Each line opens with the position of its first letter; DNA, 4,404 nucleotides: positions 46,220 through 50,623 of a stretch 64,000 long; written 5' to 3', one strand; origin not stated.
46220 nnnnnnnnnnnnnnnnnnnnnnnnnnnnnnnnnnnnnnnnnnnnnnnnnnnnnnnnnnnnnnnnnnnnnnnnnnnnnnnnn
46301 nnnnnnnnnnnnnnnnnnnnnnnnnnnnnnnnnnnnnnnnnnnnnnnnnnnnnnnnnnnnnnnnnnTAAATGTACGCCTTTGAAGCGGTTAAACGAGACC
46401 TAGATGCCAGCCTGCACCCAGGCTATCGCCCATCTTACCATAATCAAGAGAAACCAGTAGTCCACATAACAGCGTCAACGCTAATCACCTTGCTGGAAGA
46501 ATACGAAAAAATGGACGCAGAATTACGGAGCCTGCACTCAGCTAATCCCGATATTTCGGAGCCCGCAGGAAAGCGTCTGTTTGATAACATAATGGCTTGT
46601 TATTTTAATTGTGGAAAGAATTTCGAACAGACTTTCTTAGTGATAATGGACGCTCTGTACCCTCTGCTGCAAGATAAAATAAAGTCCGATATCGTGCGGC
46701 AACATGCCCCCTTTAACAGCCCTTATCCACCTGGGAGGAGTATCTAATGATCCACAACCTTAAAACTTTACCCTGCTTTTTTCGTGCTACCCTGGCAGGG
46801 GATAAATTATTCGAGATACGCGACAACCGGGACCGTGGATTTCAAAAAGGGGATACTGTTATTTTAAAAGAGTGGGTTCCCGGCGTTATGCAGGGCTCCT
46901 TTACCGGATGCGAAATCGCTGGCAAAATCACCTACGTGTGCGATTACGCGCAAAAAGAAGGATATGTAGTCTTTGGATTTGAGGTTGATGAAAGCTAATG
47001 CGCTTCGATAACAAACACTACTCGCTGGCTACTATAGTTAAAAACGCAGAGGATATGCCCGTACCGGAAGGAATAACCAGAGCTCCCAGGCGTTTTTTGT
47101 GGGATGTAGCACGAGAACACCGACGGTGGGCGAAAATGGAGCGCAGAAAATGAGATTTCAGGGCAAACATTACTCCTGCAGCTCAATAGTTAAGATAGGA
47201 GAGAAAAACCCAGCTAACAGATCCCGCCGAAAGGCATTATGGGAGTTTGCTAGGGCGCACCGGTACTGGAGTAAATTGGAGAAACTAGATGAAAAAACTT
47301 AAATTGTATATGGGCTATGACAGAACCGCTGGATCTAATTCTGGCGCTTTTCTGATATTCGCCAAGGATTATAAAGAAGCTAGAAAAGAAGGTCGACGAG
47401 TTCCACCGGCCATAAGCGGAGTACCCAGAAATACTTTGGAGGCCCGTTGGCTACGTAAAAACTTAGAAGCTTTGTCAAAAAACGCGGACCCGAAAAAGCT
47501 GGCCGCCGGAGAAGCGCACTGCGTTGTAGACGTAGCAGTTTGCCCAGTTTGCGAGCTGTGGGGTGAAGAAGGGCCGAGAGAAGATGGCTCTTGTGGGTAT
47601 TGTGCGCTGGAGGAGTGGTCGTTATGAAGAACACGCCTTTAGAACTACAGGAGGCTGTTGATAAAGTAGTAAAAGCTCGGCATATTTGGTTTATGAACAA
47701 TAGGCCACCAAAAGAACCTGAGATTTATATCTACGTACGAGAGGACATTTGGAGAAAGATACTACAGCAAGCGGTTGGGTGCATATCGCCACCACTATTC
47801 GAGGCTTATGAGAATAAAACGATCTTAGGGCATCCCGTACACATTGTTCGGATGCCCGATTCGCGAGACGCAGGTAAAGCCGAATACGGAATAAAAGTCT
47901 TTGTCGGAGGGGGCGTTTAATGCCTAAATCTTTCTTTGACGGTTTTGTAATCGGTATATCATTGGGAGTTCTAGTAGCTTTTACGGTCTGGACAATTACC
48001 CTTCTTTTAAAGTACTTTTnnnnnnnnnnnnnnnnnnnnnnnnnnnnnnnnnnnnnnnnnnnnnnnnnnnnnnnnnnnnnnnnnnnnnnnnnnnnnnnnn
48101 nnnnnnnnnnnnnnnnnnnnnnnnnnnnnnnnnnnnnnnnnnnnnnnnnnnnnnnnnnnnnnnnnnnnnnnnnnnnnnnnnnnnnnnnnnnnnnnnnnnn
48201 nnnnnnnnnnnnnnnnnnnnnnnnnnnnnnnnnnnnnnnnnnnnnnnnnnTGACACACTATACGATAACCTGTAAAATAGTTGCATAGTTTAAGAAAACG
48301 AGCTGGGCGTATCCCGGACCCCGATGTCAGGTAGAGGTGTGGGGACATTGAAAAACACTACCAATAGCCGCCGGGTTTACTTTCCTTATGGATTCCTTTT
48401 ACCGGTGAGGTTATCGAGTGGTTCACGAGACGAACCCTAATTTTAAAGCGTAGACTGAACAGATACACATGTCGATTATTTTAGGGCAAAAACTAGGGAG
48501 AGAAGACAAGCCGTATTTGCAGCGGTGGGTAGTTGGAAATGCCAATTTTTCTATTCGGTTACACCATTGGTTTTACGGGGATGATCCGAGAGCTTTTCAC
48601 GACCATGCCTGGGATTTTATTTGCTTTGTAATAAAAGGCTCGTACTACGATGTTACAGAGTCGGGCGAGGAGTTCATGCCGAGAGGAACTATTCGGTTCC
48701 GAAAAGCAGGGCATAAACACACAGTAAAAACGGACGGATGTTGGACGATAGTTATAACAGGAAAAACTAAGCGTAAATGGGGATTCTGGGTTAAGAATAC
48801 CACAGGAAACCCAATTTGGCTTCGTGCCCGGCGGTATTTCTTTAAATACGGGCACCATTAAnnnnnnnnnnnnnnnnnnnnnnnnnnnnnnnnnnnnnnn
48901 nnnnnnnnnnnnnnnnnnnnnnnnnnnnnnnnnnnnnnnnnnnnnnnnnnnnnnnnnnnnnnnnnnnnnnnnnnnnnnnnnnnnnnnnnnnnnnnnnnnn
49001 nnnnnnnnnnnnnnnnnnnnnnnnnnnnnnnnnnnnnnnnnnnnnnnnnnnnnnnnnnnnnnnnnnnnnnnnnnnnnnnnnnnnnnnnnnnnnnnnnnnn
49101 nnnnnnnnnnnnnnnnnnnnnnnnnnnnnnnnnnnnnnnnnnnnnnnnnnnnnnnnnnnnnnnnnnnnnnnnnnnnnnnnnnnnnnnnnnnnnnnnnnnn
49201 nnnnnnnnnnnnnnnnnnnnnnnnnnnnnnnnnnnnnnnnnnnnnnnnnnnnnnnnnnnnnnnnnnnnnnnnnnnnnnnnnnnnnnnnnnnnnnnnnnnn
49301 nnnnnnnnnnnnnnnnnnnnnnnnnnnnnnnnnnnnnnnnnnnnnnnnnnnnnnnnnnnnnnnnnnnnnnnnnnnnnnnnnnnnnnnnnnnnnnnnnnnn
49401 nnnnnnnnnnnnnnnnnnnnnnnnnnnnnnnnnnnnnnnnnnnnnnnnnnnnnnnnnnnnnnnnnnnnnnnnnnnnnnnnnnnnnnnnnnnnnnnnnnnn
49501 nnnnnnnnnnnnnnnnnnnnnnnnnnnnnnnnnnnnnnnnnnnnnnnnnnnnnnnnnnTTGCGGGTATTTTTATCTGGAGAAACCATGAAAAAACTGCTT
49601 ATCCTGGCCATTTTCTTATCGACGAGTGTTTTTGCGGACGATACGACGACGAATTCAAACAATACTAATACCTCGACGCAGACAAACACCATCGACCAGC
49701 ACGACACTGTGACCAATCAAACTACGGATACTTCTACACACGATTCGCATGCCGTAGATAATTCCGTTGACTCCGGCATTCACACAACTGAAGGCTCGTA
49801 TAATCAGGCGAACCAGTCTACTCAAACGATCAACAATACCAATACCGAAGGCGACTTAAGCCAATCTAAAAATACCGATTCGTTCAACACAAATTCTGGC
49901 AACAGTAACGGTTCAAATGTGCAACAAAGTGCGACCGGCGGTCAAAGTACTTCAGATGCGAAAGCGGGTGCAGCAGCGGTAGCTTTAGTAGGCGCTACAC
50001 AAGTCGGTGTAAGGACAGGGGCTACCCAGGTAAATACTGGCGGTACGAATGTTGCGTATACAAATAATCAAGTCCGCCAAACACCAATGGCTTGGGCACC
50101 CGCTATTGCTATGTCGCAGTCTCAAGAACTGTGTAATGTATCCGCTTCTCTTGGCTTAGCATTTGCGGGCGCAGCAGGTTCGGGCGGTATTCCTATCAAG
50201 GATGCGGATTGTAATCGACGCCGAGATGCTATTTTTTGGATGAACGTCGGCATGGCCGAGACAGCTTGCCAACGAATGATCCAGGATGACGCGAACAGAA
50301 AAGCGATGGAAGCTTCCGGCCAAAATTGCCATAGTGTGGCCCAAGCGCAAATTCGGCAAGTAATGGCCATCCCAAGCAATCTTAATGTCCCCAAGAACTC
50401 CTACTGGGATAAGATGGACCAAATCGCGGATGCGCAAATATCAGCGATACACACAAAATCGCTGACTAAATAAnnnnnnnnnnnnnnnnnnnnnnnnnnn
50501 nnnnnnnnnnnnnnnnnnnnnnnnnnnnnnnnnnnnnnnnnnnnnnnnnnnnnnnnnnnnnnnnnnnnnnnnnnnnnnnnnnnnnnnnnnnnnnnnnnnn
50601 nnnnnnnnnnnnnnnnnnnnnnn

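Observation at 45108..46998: DHH/DHHA1 phosphoesterase, RNR-C-terminal-like fragment and ASCH protein in one accessory cluster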

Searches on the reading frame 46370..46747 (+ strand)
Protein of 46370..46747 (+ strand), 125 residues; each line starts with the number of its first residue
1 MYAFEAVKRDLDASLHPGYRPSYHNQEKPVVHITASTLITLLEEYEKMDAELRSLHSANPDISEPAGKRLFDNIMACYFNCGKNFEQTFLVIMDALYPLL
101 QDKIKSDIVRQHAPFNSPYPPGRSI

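Call 3: search_protein_families(library=pfam, proteins=[window:46370-46747:+], max_evalue=0.1)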
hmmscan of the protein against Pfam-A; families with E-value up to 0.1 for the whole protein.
window:46370-46747:+ (125 aa): 0 families

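Call 4: search_protein_families(library=phrogs, proteins=[window:46370-46747:+], max_evalue=0.01)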
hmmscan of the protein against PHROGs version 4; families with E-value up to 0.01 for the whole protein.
window:46370-46747:+ (125 aa): 0 families

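Call 23: search_protein_families(library=ncbifam, proteins=[window:46370-46747:+], max_evalue=0.1)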
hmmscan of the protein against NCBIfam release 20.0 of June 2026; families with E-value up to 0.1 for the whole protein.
window:46370-46747:+ (125 aa): 1 family
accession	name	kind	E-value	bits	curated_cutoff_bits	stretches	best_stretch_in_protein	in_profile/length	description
TIGR04321.1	spiroSPASM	subfamily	0.04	12.6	250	1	56-119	64-121/510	spiro-SPASM protein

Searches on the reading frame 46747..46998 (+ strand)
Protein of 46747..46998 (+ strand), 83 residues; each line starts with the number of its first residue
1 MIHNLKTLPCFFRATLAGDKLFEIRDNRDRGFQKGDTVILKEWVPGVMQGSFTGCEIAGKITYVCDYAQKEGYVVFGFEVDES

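Call 3: search_protein_families(library=pfam, proteins=[window:46747-46998:+], max_evalue=0.1)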
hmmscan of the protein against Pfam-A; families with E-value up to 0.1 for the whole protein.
window:46747-46998:+ (83 aa): 1 family
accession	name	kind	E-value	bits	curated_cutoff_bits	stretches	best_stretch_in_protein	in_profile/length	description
PF12961.13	DUF3850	-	4.6e-22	78.4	22.9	1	2-78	1-77/77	Domain of unknown function (DUF3850)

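Call 4: search_protein_families(library=phrogs, proteins=[window:46747-46998:+], max_evalue=0.01)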
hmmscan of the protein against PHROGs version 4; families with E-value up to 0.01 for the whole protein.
window:46747-46998:+ (83 aa): 4 families
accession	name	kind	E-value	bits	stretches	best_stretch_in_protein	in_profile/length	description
phrog_986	-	DNA, RNA and nucleotide metabolism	9.2e-29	101.9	1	1-79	96-172/253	RNA-binding protein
phrog_24858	-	unknown function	5.8e-17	62.8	1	2-80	104-177/180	-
phrog_1812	-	unknown function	7.1e-16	59.3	1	1-79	3-78/150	-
phrog_16529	-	unknown function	4.2e-11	44.2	1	1-78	1-75/140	-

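Call 23: search_protein_families(library=ncbifam, proteins=[window:46747-46998:+], max_evalue=0.1)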
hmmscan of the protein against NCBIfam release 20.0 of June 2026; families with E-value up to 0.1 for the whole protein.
window:46747-46998:+ (83 aa): 1 family
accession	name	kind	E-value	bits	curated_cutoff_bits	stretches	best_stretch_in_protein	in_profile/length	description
NF010524.0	PRK13922.14-4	equivalog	0.046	12.8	332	1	18-49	132-163/270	rod shape-determining protein MreC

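Call 73: search_solved_structures(query=window:46747-46995:+, max_evalue=1, show_alignments=1)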
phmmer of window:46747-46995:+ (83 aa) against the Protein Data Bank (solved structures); distinct sequences matched with E-value up to 1: 1.
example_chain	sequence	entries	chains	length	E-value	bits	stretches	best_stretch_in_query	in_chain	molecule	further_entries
3iuw_A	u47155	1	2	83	4.4e-14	55.7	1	2-80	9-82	Activating signal cointegrator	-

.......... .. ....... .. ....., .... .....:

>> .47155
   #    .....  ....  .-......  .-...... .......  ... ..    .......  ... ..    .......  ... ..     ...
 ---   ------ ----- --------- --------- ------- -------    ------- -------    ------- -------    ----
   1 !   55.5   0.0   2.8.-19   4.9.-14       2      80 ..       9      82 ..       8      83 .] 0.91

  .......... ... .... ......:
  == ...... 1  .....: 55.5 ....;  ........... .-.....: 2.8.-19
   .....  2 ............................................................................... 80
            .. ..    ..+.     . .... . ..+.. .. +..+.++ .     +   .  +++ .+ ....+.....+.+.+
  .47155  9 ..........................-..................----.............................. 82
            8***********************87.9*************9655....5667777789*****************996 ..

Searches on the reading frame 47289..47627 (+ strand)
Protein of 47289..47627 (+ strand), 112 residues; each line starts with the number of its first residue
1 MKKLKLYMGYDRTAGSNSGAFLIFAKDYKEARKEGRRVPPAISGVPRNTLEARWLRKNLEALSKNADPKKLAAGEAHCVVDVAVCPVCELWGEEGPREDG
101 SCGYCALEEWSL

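Call 3: search_protein_families(library=pfam, proteins=[window:47289-47627:+], max_evalue=0.1)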
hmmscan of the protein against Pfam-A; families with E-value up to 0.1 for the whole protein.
window:47289-47627:+ (112 aa): 1 family
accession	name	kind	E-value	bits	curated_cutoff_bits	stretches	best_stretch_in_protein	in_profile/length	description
PF14196.11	ATC_hydrolase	-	0.018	16.3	28.1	1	64-107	72-114/145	L-2-amino-thiazoline-4-carboxylic acid hydrolase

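Call 4: search_protein_families(library=phrogs, proteins=[window:47289-47627:+], max_evalue=0.01)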
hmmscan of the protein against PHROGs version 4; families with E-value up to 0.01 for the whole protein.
window:47289-47627:+ (112 aa): 0 families

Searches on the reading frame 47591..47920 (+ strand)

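Call 58: search_protein_families(library=pfam, proteins=[window:47591-47920:+], max_evalue=0.05)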
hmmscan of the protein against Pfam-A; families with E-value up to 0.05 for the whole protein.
window:47591-47920:+ (109 aa): 1 family
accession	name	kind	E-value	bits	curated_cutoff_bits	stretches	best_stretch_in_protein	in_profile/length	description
PF12212.14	PAZ_2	-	0.024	14.9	23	1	27-87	5-66/127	PAZ domain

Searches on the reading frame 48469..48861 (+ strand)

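Call 3: search_protein_families(library=pfam, proteins=[window:48469-48861:+], max_evalue=0.1)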
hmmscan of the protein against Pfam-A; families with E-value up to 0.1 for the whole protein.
window:48469-48861:+ (130 aa): 0 families

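Call 4: search_protein_families(library=phrogs, proteins=[window:48469-48861:+], max_evalue=0.01)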
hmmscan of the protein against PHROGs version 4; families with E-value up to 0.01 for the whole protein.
window:48469-48861:+ (130 aa): 1 family
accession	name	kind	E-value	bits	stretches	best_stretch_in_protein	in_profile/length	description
phrog_4786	-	other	1.5e-33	117.4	1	3-121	28-154/252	cysteine dioxygenase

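Call 23: search_protein_families(library=ncbifam, proteins=[window:48469-48861:+], max_evalue=0.1)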
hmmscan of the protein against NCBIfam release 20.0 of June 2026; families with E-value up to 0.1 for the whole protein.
window:48469-48861:+ (130 aa): 0 families

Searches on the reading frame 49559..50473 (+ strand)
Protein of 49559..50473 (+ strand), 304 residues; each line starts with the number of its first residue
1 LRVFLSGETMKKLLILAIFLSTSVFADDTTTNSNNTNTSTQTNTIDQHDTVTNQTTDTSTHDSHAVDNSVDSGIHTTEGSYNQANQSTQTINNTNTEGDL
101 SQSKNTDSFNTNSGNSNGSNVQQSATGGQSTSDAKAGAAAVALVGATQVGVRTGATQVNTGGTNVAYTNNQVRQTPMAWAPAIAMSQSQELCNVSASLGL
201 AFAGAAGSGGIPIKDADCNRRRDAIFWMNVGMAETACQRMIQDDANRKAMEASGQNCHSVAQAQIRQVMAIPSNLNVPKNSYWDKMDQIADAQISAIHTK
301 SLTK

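Call 58: search_protein_families(library=pfam, proteins=[window:49559-50473:+], max_evalue=0.05)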
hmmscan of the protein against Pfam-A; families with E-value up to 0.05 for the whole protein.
window:49559-50473:+ (304 aa): 1 family
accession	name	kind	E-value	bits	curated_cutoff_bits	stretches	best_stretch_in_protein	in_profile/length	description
PF09726.14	Macoilin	-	0.027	13.5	32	1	28-136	231-342/671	Macoilin family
